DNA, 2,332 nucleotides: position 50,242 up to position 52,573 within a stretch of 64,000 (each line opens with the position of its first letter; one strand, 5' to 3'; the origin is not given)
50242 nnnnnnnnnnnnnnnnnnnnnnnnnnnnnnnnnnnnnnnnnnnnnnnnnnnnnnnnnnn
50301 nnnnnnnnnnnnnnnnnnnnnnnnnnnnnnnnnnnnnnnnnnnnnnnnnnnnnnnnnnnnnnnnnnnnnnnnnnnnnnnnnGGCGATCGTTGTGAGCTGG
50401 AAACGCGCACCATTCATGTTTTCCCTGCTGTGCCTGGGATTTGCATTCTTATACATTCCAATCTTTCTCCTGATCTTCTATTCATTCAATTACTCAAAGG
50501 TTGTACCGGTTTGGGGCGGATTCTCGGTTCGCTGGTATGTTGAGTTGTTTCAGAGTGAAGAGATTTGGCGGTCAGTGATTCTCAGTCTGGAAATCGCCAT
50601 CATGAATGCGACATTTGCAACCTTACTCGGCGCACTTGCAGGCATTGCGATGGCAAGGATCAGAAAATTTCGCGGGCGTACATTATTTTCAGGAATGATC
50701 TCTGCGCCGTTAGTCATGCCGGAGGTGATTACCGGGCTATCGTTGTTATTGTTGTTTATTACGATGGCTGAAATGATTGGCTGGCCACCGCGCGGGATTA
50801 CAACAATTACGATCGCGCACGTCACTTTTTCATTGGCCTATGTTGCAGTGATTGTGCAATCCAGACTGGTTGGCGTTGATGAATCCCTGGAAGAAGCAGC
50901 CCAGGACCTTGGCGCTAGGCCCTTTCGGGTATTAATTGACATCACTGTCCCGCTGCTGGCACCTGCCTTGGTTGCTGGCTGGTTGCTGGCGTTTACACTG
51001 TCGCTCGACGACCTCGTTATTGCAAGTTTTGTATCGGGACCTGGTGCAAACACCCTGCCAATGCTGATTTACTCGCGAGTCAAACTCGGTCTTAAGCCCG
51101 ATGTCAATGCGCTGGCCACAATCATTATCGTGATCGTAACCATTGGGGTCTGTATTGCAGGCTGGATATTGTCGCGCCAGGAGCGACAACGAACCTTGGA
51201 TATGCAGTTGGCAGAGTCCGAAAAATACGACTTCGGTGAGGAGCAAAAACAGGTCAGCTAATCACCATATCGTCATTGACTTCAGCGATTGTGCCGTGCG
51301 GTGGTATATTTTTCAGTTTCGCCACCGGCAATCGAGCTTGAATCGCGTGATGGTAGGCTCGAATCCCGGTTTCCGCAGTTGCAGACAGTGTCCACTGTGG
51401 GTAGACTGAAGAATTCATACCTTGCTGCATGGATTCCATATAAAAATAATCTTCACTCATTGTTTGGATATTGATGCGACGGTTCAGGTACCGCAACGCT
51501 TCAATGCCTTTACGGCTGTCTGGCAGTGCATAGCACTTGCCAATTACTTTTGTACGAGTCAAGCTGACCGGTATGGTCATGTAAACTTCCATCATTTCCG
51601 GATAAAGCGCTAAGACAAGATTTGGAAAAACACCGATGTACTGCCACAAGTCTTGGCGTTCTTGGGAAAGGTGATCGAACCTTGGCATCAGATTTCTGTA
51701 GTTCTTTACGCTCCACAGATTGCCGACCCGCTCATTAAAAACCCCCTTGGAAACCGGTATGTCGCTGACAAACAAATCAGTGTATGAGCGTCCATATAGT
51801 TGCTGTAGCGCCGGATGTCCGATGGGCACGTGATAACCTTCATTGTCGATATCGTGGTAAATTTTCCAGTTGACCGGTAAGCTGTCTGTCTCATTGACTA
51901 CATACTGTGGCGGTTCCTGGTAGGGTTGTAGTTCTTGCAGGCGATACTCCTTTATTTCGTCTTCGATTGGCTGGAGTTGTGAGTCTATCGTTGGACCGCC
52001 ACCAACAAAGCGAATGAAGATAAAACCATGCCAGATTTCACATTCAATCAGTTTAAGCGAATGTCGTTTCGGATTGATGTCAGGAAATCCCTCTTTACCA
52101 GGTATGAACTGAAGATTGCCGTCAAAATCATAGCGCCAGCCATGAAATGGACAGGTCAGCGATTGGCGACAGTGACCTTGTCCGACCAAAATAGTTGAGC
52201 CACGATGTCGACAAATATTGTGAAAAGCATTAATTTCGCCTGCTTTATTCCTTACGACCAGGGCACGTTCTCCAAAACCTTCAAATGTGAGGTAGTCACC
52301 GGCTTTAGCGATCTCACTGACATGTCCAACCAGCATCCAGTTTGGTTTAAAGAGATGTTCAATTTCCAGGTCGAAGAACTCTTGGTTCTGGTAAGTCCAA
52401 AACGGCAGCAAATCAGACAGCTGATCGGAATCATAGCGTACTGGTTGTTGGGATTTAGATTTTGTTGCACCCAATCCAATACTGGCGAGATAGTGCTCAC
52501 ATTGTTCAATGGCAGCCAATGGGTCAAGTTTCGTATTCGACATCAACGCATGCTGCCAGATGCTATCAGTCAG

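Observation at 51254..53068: A single 604-aa ORF fuses a TetR-family DNA-binding regulator to a complete Rieske oxygenase alpha subunit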

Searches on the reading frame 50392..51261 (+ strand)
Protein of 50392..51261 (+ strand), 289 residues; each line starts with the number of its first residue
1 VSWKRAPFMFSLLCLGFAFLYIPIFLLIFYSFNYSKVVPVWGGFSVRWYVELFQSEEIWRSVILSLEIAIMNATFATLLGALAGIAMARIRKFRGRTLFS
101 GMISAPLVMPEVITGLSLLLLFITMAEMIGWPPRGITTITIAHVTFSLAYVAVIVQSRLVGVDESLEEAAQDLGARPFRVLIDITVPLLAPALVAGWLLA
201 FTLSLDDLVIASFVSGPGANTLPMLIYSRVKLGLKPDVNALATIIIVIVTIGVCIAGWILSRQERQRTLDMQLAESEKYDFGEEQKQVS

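Call 6: search_protein_families(library=pfam, proteins=[window:50392-51261:+], max_evalue=0.001)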
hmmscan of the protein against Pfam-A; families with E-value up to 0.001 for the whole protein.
window:50392-51261:+ (289 aa): 1 family
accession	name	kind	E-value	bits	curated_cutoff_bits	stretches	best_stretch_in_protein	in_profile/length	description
PF00528.27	BPD_transp_1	-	2.1e-18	67.1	26.4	1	80-259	1-174/184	Binding-protein-dependent transport system inner membrane component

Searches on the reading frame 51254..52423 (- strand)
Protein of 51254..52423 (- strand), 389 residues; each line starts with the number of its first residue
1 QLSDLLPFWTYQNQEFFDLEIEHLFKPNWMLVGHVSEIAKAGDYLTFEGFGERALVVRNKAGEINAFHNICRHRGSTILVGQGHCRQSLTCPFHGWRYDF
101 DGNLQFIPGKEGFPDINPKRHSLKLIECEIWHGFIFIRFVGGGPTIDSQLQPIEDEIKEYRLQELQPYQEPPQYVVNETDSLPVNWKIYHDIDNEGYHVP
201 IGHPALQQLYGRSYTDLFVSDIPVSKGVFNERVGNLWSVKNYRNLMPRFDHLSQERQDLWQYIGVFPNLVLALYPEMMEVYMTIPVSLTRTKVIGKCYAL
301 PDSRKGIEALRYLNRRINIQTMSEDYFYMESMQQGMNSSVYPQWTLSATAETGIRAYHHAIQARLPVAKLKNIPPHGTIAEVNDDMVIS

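Call 65: search_solved_structures(query=window:51254-52423:-, max_evalue=1e-25, show_alignments=5)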
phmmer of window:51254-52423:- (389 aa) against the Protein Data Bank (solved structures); distinct sequences matched with E-value up to 1e-25: 6.
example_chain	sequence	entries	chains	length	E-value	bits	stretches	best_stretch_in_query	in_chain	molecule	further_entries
3n0q_A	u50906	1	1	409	1.1e-30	110.1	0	11-210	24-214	Putative aromatic-ring hydroxylating dioxygenase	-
3vca_A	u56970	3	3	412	2.1e-29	105.9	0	7-209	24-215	Ring-hydroxylating dioxygenase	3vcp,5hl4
4qup_A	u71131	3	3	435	2.6e-29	105.6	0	7-209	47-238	Monoxygenase; demethylase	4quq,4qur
6y9c_A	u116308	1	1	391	9.1e-29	103.8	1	9-206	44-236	Carnitine monooxygenase oxygenase subunit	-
6y8j_A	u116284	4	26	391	1.3e-28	103.3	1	9-206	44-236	Carnitine monooxygenase oxygenase subunit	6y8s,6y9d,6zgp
1uli_A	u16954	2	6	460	1.7e-26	96.3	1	11-154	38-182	biphenyl dioxygenase large subunit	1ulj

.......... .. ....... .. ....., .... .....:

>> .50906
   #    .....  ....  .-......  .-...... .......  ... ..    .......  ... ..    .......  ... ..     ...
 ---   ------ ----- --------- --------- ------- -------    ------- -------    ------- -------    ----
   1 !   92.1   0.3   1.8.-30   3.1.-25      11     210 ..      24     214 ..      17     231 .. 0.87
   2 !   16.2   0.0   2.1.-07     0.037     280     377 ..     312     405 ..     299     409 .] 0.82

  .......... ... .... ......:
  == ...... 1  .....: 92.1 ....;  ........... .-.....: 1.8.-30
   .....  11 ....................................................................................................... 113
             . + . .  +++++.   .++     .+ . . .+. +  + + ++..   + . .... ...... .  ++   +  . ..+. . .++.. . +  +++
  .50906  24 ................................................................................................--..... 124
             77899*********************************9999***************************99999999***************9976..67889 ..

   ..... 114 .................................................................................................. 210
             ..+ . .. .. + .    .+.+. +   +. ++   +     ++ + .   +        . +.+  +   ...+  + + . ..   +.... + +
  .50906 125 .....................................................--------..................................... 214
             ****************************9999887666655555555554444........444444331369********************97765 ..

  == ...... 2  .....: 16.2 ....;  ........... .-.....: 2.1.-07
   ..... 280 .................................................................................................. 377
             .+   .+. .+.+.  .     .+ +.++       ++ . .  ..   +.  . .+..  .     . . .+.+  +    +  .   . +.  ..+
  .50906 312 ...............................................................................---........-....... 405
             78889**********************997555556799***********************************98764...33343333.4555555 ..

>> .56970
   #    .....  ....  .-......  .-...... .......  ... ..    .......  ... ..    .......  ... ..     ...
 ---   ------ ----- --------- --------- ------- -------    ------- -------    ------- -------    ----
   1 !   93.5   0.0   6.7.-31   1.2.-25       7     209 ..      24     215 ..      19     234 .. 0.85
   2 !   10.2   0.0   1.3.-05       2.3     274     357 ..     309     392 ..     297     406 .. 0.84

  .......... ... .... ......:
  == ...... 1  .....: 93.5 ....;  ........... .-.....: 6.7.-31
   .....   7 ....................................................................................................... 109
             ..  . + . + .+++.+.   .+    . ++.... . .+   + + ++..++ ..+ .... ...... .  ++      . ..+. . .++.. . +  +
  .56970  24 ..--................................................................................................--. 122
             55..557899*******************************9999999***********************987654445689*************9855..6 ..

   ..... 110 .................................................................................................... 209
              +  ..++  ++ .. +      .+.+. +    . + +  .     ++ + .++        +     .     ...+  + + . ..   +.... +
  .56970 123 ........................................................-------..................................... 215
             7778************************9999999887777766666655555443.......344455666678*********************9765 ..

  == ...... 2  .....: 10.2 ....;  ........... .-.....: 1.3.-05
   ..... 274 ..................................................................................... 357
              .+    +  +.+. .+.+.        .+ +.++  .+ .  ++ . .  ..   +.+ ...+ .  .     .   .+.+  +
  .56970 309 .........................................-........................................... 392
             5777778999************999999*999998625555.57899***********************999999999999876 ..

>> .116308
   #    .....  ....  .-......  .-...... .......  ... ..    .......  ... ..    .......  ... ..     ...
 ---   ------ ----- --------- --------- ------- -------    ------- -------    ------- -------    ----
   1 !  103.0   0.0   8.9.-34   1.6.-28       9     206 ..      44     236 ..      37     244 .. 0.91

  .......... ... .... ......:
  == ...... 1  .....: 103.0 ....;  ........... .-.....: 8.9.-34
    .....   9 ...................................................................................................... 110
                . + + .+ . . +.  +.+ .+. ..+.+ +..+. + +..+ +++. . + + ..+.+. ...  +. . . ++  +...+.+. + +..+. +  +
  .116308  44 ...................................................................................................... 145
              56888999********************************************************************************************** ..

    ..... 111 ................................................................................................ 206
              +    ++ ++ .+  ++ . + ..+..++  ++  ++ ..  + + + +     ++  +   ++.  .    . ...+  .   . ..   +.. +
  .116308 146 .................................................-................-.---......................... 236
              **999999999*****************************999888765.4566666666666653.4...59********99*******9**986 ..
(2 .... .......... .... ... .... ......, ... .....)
